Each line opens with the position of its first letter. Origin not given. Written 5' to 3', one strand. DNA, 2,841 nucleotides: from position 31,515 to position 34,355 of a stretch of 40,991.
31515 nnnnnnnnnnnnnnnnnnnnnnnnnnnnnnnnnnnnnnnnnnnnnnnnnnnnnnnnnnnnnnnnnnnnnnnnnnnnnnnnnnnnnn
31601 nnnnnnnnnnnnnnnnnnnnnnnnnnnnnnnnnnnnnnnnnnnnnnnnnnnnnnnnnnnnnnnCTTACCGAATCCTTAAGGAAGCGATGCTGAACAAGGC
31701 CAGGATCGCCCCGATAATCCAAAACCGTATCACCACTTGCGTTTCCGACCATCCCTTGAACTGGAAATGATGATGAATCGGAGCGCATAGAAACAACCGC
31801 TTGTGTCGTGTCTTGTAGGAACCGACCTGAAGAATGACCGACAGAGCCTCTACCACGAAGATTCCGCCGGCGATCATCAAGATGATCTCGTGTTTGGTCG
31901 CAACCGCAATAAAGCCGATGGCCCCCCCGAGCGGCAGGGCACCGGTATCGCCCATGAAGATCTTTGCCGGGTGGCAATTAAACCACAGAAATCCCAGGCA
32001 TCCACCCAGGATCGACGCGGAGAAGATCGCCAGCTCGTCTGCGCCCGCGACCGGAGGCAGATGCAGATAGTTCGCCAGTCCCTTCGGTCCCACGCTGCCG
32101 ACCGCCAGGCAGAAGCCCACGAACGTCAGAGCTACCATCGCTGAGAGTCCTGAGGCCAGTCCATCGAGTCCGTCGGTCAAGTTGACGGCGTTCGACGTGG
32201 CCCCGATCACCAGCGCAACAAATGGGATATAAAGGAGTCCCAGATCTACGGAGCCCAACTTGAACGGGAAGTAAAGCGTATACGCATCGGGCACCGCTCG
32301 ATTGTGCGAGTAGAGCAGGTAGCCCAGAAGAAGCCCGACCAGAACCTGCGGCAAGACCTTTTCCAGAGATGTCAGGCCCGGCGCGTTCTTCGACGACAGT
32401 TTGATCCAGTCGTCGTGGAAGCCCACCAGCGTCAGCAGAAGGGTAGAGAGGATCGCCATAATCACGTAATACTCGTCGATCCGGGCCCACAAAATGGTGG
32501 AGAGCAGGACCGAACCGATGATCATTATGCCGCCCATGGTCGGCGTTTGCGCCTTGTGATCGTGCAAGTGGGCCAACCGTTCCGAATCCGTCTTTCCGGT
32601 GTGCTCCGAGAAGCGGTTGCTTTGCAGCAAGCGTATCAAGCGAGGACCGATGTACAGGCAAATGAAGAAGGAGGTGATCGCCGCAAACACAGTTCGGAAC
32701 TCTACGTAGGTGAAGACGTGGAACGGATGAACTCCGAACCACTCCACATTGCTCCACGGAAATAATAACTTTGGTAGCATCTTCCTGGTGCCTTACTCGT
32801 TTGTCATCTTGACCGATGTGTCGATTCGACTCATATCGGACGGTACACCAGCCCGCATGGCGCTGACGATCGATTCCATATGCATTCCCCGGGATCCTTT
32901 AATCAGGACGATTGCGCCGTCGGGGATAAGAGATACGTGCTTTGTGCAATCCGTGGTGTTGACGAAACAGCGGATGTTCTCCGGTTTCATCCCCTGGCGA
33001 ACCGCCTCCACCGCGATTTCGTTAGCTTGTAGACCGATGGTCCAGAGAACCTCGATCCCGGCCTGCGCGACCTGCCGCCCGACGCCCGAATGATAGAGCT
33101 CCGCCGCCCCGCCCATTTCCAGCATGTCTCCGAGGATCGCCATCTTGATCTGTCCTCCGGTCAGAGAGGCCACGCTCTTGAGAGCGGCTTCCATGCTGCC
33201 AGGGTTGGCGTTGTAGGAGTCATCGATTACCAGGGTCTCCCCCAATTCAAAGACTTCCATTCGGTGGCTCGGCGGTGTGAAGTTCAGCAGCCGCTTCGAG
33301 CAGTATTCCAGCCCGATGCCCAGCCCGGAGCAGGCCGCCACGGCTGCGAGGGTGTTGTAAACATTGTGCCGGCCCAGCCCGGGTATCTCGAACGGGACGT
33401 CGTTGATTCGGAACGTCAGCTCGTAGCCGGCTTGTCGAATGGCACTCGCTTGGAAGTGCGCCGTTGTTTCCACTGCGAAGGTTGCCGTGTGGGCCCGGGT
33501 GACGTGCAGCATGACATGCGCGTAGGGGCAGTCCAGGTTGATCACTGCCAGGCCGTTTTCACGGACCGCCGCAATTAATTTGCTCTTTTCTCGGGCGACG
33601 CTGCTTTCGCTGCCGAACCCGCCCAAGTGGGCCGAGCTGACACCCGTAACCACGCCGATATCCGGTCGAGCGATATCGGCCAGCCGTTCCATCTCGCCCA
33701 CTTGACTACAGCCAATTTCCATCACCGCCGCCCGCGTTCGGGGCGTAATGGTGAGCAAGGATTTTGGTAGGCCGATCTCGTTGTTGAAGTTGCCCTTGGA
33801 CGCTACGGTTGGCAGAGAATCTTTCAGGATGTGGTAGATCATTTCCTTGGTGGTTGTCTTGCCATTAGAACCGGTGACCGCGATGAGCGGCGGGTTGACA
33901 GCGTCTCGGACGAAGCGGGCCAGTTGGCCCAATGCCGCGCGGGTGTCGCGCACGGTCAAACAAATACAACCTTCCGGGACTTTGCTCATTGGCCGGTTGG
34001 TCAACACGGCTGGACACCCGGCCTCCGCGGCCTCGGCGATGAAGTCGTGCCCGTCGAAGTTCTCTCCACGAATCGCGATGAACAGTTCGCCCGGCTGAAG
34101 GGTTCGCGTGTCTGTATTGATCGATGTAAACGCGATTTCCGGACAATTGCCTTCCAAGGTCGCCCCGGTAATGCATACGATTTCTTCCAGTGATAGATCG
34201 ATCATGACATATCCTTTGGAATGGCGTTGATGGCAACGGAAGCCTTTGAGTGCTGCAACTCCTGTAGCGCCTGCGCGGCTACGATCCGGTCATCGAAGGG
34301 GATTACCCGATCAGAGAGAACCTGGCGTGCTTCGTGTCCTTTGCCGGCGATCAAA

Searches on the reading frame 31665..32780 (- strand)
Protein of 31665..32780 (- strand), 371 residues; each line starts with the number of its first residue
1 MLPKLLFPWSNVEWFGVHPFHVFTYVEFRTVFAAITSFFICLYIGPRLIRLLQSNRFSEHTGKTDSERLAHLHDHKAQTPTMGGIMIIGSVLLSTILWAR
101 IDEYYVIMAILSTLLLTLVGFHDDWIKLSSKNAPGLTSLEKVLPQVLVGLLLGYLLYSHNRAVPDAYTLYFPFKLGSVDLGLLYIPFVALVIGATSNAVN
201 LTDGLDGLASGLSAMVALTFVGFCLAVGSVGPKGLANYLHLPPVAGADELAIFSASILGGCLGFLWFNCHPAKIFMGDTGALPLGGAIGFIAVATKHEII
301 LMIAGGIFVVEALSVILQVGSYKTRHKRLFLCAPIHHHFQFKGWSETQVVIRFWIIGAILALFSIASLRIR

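Call 5: search_protein_families(library=pfam, proteins=[window:31665-32780:-], max_evalue=0.01)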
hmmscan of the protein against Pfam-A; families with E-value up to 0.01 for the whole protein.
window:31665-32780:- (371 aa): 2 families
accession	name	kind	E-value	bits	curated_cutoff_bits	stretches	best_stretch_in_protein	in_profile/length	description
PF00953.26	Glycos_transf_4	-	5.8e-32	111.3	27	1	107-294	2-158/160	Glycosyl transferase family 4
PF10555.14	MraY_sig1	-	0.00036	20.3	20.1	1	76-88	1-13/13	Phospho-N-acetylmuramoyl-pentapeptide-transferase signature 1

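Call 6: search_protein_families(library=ncbifam, proteins=[window:31665-32780:-], max_evalue=0.01)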
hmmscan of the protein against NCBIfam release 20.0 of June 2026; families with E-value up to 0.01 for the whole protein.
window:31665-32780:- (371 aa): 3 families
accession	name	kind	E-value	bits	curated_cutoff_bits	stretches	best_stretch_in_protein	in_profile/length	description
TIGR00445.1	mraY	equivalog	4.6e-105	351.6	192.05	1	42-371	2-321/321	phospho-N-acetylmuramoyl-pentapeptide-transferase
NF053644.1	MraY_archaea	equivalog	8.2e-33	114.1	450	2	174-364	172-339/340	pseudomurein biosynthesis MraY family phospho-N-acetylmuramoyl-pentapeptide-transferase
TIGR02380.1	ECA_wecA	exception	1.8e-06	27.3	326.05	1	73-295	35-229/346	UDP-N-acetylglucosamine--undecaprenyl-phosphate N-acetylglucosaminephosphotransferase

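Call 13: find_related_loci(query=window:31665-32780:-, collection=genome_contigs, flank=10000)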
Query window:31665-32780:- (371 aa) in genome_contigs; peptide patterns used: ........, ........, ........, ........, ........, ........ (x = any residue, [..] = any of these).
598 stretches matched a pattern (row limit reached: there are more); 562 encode a relative of the query (tblastn E <= 1e-3); the best 80 are kept; 80 distinct loci.
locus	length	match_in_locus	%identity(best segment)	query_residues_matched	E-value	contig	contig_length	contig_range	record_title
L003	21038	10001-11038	48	17-364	8e-104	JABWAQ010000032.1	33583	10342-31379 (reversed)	MAG: Candidatus Brocadia sp. isolate MAG_8 scaffold_1128, whole genome shotgun sequence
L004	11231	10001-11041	48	17-365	1e-103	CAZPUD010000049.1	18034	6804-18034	MAG TPA_asm: uncultured candidatus Brocadiaceae bacterium isolate SRP093185_co1_14 genome assembly, contig: NODE_1984_le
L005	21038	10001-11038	47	21-368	3e-102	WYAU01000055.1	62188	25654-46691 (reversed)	MAG: Candidatus Brocadia sp. isolate AMX1 k127_326012, whole genome shotgun sequence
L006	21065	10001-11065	46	5-365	4e-101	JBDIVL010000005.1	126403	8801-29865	MAG: Candidatus Brocadiaceae bacterium isolate Bin_5 NODE_104_length_126403_cov_8.462455, whole genome shotgun sequence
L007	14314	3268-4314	47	20-370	4e-101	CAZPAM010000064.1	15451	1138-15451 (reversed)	MAG TPA_asm: uncultured Candidatus Scalindua sp. isolate SRP200020_co5_90 genome assembly, contig: NODE_5918_length_1545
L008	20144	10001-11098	46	3-370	9e-101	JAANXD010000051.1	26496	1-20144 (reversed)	MAG: Candidatus Scalindua arabica isolate SuakinDeep_MAG55_1 MAG551_51, whole genome shotgun sequence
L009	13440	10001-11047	48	20-370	4e-101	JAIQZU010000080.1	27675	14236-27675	MAG: Candidatus Scalindua sp. isolate OFTM1 OFTM1_79, whole genome shotgun sequence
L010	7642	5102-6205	46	9-370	2e-100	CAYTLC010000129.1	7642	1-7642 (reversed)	MAG TPA_asm: uncultured Candidatus Scalindua sp. isolate binchicken_co65_322 genome assembly, contig: NODE_35506_length_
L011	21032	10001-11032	47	25-370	2e-99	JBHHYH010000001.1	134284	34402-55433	MAG: Candidatus Scalinduaceae bacterium isolate Maj_2_bin.64 NODE_7_length_134284_cov_29.309151, whole genome shotgun se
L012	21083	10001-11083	46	4-370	2e-99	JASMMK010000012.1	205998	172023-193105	MAG: Candidatus Scalindua sp. isolate Arabian9_MAG_63 c_000000133382, whole genome shotgun sequence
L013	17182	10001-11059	44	5-366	1e-98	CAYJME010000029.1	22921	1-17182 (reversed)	MAG TPA_asm: uncultured candidatus Brocadiaceae bacterium isolate ERP124720_co1_148 genome assembly, contig: NODE_2923_l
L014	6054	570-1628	49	20-371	1e-98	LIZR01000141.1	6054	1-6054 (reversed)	MAG: Planctomycetes bacterium DG_23 WOR1_52_54_25005, whole genome shotgun sequence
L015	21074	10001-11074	47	5-368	1e-98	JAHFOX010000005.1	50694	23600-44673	MAG: Planctomycetota bacterium isolate nzgw513 NODE_152_length_50695_cov_7.052972, whole genome shotgun sequence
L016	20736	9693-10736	48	21-370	5e-98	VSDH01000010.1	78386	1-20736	MAG: Candidatus Scalindua sediminis isolate MohnsGC08_192 NODE_10_length_78386_cov_55.440167, whole genome shotgun seque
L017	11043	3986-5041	46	17-370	7e-98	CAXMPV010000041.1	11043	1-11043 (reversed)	MAG: uncultured Thermodesulfobacteriota bacterium isolate 07C-BC-St04_bin.21.strict genome assembly, contig: NODE_41_len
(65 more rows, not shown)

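Call 27: find_homologous_proteins(query=window:31665-32780:-, max_evalue=1e-50)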
Query window:31665-32780:- (371 aa): 7360 proteins with E <= 1e-50 among 8000 candidates; the best 120 are listed.
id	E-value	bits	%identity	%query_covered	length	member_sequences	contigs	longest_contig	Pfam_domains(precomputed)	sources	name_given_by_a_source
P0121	2.4e-244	828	100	100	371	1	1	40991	PF00953.27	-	-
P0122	1.5e-112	394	54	96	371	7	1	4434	PF00953.27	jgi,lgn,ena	-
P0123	1.0e-110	388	53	100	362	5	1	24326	PF00953.27,PF10555.15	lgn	-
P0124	1.1e-109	385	51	100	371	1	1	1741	PF00953.27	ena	-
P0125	4.6e-109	383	51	100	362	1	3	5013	PF00953.27,PF10555.15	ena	-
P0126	1.7e-108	381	51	100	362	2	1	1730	PF00953.27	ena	-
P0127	1.2e-107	378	50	100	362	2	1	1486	PF00953.27,PF10555.15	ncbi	-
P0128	1.9e-107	378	51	96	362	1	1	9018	PF00953.27,PF10555.15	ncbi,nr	ncbi:MAG: phospho-N-acetylmuramoyl-pentapeptide-transferase [Candidatus Omnitrophica bacterium]|nr:p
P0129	6.0e-107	376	50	100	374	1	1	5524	PF00953.27,PF10555.15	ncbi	-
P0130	7.6e-107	376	51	100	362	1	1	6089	PF00953.27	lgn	-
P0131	9.8e-107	375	51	100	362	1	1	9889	PF00953.27,PF10555.15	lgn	-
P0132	1.6e-106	375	51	95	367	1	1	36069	PF00953.27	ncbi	-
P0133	1.9e-106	374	50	100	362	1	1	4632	PF00953.27,PF10555.15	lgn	-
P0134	4.1e-106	373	51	96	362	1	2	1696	PF00953.27,PF10555.15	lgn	-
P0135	9.9e-106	372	52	100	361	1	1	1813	PF00953.27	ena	-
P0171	1.1e-101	359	50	96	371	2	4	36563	PF00953.27,PF10555.15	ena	-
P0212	4.6e-100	353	48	100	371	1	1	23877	PF00953.27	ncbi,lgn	ncbi:MAG: phospho-N-acetylmuramoyl-pentapeptide-transferase [Planctomycetota bacterium]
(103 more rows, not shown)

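Call 28: find_encoding_contigs(protein=P0123, flank=10000, max_places=2)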
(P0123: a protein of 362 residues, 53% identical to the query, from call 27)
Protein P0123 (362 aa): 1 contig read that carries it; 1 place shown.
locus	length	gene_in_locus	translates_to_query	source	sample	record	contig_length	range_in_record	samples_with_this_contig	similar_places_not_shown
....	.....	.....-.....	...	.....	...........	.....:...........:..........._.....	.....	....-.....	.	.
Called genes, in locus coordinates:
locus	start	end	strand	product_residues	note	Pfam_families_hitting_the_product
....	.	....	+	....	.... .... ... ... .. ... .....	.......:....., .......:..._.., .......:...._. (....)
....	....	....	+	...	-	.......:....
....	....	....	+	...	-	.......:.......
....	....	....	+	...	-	-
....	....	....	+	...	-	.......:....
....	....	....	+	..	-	-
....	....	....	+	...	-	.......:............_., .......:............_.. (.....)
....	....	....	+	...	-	-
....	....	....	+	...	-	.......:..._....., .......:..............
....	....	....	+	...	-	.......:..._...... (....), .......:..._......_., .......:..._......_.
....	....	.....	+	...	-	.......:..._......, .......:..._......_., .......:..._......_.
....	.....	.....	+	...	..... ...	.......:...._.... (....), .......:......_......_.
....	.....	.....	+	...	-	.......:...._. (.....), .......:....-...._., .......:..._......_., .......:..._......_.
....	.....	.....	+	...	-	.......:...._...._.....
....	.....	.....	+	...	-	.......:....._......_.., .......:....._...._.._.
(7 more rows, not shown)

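Call 29: find_encoding_contigs(protein=P0122, flank=10000, max_places=2)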
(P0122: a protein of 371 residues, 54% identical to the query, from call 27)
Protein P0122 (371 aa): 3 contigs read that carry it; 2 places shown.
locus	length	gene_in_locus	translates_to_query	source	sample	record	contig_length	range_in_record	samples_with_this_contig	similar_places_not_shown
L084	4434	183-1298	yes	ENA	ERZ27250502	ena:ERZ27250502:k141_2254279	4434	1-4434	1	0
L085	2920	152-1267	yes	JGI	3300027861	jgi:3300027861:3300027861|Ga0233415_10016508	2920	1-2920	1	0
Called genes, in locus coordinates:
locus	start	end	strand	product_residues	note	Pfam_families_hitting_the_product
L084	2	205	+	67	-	?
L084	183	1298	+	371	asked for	PF00953:Glycos_transf_4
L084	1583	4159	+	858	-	PF13646:HEAT_2, PF03734:YkuD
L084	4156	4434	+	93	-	?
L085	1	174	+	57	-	?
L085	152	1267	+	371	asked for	PF00953:Glycos_transf_4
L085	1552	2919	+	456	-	?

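Call 30: find_encoding_contigs(protein=P0132, flank=10000, max_places=2)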
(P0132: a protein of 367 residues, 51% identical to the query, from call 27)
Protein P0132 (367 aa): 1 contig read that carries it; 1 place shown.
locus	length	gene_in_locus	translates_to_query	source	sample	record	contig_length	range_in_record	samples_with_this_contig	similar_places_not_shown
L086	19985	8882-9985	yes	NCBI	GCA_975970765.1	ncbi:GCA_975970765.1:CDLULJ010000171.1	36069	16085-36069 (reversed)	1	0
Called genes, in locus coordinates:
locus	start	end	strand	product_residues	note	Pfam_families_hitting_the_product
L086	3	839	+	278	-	?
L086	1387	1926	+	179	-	PF02381:MraZ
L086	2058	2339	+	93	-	-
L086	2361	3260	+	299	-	PF01795:Methyltransf_5, PF13847:Methyltransf_31 (faint)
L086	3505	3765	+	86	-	-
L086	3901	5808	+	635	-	PF03717:PBP_dimer, PF00905:Transpeptidase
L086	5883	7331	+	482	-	PF01225:Mur_ligase, PF08245:Mur_ligase_M, PF02875:Mur_ligase_C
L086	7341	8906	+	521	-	PF01225:Mur_ligase, PF08245:Mur_ligase_M, PF02875:Mur_ligase_C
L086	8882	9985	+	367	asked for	PF00953:Glycos_transf_4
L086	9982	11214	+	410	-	PF01098:FTSW_RODA_SPOVE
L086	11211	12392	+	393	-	PF03033:Glyco_transf_28, PF04101:Glyco_tran_28_C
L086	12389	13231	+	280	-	PF01476:LysM (weak)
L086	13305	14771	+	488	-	PF01225:Mur_ligase, PF08245:Mur_ligase_M, PF02875:Mur_ligase_C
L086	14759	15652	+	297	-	PF01565:FAD_binding_4, PF02873:MurB_C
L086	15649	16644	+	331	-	-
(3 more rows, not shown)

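Call 34: find_encoding_contigs(protein=P0129, flank=10000, max_places=2)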
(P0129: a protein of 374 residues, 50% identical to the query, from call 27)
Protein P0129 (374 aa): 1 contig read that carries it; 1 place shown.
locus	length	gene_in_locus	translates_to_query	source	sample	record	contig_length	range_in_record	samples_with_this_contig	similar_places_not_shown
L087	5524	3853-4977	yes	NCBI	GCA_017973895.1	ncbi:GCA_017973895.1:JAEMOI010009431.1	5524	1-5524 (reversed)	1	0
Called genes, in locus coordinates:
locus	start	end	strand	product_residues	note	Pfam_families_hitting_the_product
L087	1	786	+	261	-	?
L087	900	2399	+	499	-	PF01225:Mur_ligase (faint), PF08245:Mur_ligase_M, PF02875:Mur_ligase_C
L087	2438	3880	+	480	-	PF01225:Mur_ligase, PF08245:Mur_ligase_M, PF02875:Mur_ligase_C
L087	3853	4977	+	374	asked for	PF10555:MraY_sig1 (weak), PF00953:Glycos_transf_4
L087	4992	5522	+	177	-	?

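Call 35: find_encoding_contigs(protein=P0171, flank=10000, max_places=2)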
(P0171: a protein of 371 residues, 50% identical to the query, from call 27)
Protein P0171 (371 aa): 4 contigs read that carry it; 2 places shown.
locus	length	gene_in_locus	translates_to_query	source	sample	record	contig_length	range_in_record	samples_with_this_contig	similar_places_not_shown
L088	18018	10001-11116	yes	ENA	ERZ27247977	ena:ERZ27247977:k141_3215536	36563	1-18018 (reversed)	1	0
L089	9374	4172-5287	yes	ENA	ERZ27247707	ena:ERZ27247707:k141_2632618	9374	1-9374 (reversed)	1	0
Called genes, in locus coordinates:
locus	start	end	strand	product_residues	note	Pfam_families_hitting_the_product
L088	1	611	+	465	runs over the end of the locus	PF01743:PolyA_pol, PF12627:PolyA_pol_RNAbd, PF01966:HD, PF13735:tRNA_NucTran2_2 (weak)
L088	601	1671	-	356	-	PF02547:Queuosine_synth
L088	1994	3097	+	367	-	PF13477:Glyco_trans_4_2 (faint), PF13439:Glyco_transf_4, PF13579:Glyco_trans_4_4, PF20706:GT4-conflict, PF00534:Glycos_transf_1, PF13692:Glyco_trans_1_4, PF13524:Glyco_trans_1_2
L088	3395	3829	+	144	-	PF02381:MraZ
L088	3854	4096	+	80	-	-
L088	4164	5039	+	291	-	PF01795:Methyltransf_5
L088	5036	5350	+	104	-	-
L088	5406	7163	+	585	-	PF03717:PBP_dimer, PF00905:Transpeptidase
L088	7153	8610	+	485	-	PF01225:Mur_ligase, PF08245:Mur_ligase_M, PF02875:Mur_ligase_C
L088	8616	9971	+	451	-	PF01225:Mur_ligase, PF08245:Mur_ligase_M, PF02875:Mur_ligase_C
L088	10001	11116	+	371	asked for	PF10555:MraY_sig1 (weak), PF00953:Glycos_transf_4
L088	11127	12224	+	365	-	PF01098:FTSW_RODA_SPOVE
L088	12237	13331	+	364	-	PF03033:Glyco_transf_28, PF04101:Glyco_tran_28_C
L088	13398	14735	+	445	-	PF01225:Mur_ligase, PF08245:Mur_ligase_M, PF02875:Mur_ligase_C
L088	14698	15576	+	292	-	PF01565:FAD_binding_4, PF02873:MurB_C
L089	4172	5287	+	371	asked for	PF10555:MraY_sig1 (weak), PF00953:Glycos_transf_4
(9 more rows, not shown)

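Call 36: find_encoding_contigs(protein=P0212, flank=10000, max_places=2)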
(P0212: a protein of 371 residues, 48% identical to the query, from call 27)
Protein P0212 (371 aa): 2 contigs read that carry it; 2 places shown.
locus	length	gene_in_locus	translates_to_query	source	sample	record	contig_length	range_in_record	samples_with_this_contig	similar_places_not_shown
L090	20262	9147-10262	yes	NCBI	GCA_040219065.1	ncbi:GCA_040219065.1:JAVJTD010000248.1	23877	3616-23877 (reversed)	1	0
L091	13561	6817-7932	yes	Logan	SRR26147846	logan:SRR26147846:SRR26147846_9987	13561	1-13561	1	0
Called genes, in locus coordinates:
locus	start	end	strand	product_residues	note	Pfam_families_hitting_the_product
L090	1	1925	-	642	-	PF04542:Sigma70_r2, PF08281:Sigma70_r4_2, PF02369:Big_1 (faint), PF13620:CarboxypepD_reg (weak)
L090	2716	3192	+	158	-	PF02381:MraZ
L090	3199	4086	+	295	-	PF01795:Methyltransf_5, PF13649:Methyltransf_25 (weak)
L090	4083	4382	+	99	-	-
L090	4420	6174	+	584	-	PF03717:PBP_dimer, PF00905:Transpeptidase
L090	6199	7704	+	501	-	PF08245:Mur_ligase_M, PF02875:Mur_ligase_C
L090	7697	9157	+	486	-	PF08245:Mur_ligase_M, PF02875:Mur_ligase_C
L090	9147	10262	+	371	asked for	PF00953:Glycos_transf_4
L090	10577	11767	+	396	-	PF01098:FTSW_RODA_SPOVE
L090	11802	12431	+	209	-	PF01476:LysM, PF23472:LysM2_CERK1_LYK3_4_5 (faint), PF01476:LysM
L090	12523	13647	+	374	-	PF03033:Glyco_transf_28, PF04101:Glyco_tran_28_C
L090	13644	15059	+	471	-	PF01225:Mur_ligase, PF08245:Mur_ligase_M, PF02875:Mur_ligase_C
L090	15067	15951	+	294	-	PF01565:FAD_binding_4, PF02873:MurB_C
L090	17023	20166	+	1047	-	PF00069:Pkinase, PF07714:PK_Tyr_Ser-Thr, PF13424:TPR_12 (weak), PF24885:TPR_NPHP3, PF13424:TPR_12, PF13374:TPR_10, PF13424:TPR_12, PF13424:TPR_12, +6 more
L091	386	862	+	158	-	PF02381:MraZ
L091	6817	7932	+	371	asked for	PF00953:Glycos_transf_4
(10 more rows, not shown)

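Call 62: search_protein_families(library=pfam, proteins=[L084:1583-4156:+], max_evalue=0.01)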
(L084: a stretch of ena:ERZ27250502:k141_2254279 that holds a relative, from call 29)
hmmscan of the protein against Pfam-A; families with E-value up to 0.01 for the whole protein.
L084:1583-4156:+ (858 aa): 3 families
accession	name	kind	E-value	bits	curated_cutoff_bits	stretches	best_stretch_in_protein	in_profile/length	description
PF03734.19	YkuD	-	2.1e-22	80.7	23.4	1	711-856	4-146/146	L,D-transpeptidase catalytic domain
PF13646.12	HEAT_2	-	2e-08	34.8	27.7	1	345-417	3-75/88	HEAT repeats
PF02985.28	HEAT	-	0.00062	20.2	23.5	0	374-399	1-26/31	HEAT repeat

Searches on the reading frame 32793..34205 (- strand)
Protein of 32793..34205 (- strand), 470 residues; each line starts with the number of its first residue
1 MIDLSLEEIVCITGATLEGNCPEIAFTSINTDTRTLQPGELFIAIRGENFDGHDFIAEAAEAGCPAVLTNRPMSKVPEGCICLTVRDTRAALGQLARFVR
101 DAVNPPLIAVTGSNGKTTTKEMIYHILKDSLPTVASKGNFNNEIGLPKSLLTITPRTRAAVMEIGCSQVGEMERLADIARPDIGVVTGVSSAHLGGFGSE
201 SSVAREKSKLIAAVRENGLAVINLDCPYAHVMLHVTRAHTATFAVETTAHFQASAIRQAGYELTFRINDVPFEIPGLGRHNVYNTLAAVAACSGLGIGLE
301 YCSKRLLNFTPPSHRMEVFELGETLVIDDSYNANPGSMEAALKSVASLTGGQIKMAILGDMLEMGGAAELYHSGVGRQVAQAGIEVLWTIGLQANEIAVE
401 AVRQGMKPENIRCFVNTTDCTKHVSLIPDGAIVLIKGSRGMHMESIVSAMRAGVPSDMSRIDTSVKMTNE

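Call 5: search_protein_families(library=pfam, proteins=[window:32793-34205:-], max_evalue=0.01)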
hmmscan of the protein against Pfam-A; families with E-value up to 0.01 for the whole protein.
window:32793-34205:- (470 aa): 3 families
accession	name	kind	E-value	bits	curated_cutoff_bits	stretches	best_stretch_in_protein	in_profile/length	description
PF08245.18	Mur_ligase_M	-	2.5e-45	155.4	24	1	110-292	1-200/200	Mur ligase middle domain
PF02875.26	Mur_ligase_C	-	4.7e-17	63.4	28.4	1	314-439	1-127/127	Mur ligase, glutamate ligase domain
PF01225.30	Mur_ligase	-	2e-09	38.1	21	1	27-97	3-92/95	Mur ligase family, catalytic domain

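Call 6: search_protein_families(library=ncbifam, proteins=[window:32793-34205:-], max_evalue=0.01)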
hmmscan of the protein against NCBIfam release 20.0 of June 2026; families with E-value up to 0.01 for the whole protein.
window:32793-34205:- (470 aa): 28 families (the best 25 are shown)
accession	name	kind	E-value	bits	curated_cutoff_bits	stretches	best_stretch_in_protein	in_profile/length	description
TIGR01143.1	murF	subfamily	2.9e-122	408.6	288.6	1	31-449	1-417/418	UDP-N-acetylmuramoyl-tripeptide--D-alanyl-D-alanine ligase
NF008896.0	PRK11929.1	equivalog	7.8e-116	388.1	1023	1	23-451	524-957/965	bifunctional UDP-N-acetylmuramoyl-L-alanyl-D-glutamate--2,6-diaminopimelate ligase MurE/UDP-N-acetylmuramoyl-tripeptide--D-alanyl-D-alanine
NF008041.0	PRK10773.1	equivalog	1.6e-89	300.7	551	1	1-451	1-448/453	UDP-N-acetylmuramoyl-tripeptide--D-alanyl-D-alanine ligase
NF010693.0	PRK14093.1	equivalog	2.8e-73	247.2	544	1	6-463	9-477/479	UDP-N-acetylmuramoylalanyl-D-glutamyl-2,6-diaminopimelate--D-alanyl-D-alanine ligase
NF008897.0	PRK11930.1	equivalog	5.8e-68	229.7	804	1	4-462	3-465/822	bifunctional UDP-N-acetylmuramoyl-tripeptide:D-alanyl-D-alanine ligase/alanine racemase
NF001126.0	PRK00139.1-4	equivalog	3.6e-48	164.3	373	1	22-354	19-371/486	UDP-N-acetylmuramoyl-L-alanyl-D-glutamate--2,6-diaminopimelate ligase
TIGR01085.1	murE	subfamily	8.1e-42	143.7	257.3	1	25-353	3-360/472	UDP-N-acetylmuramyl-tripeptide synthetase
NF001124.0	PRK00139.1-2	equivalog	7.5e-34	117.3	476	1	19-355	21-381/500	UDP-N-acetylmuramoyl-L-alanyl-D-glutamate--2,6-diaminopimelate ligase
TIGR01087.1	murD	equivalog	1.3e-32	113.4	211.95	1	101-357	100-354/441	UDP-N-acetylmuramoyl-L-alanine--D-glutamate ligase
NF010628.0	PRK14022.1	equivalog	1.3e-24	86.8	536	1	21-359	30-374/483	UDP-N-acetylmuramoyl-L-alanyl-D-glutamate--L-lysine ligase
NF053645.1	pMurC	equivalog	7.2e-23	81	560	2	103-249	100-249/492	pseudomurein biosynthesis peptide ligase pMurC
NF053648.1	pMurE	equivalog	7.8e-23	80.9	600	1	107-353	100-356/464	pseudomurein biosynthesis peptide ligase pMurE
NF001123.0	PRK00139.1-1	equivalog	8e-23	80.8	586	1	20-353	14-378/493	UDP-N-acetylmuramoyl-L-alanyl-D-glutamate--2,6-diaminopimelate ligase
TIGR01082.1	murC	equivalog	2.2e-22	79.8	335.1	1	107-346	102-338/449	UDP-N-acetylmuramate--L-alanine ligase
TIGR02068.2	cya_phycin_syn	equivalog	7.1e-22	77.2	850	2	180-353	564-759/862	cyanophycin synthetase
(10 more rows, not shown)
